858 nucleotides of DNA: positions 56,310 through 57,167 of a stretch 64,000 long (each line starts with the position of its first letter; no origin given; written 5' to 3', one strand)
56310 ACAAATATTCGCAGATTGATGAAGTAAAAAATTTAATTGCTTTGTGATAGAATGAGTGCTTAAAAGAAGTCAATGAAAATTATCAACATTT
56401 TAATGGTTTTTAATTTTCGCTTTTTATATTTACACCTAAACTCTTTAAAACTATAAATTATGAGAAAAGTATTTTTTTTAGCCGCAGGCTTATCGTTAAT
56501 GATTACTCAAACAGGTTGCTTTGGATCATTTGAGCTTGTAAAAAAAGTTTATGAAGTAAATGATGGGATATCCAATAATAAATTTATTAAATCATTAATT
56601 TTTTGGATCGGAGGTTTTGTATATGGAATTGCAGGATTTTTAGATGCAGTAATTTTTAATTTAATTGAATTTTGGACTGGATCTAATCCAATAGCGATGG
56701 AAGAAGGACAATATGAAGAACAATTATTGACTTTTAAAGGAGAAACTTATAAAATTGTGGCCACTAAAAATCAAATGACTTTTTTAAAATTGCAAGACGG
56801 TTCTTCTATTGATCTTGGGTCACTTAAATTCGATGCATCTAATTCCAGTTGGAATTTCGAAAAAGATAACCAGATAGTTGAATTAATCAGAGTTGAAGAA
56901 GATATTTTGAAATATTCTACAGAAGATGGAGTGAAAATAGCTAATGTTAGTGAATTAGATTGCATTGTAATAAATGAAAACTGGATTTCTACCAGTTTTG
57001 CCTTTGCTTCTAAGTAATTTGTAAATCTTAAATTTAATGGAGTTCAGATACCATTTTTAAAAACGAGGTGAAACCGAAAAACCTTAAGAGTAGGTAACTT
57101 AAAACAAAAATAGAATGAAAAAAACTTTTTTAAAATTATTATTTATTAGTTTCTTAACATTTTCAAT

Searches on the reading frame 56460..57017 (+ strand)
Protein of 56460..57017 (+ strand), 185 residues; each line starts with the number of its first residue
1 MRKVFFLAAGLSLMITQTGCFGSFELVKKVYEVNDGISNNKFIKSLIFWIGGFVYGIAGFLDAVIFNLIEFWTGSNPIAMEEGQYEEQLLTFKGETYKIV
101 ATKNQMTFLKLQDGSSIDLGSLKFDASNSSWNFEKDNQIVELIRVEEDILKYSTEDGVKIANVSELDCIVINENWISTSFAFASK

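Call 82: search_protein_families(library=pfam, proteins=[window:56460-57017:+], max_evalue=0.0001)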
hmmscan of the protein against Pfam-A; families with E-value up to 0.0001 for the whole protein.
window:56460-57017:+ (185 aa): 1 family
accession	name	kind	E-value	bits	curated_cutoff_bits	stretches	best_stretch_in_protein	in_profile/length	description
PF11810.13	DUF3332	-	4e-37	127.9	25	1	5-164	3-161/170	Domain of unknown function (DUF3332)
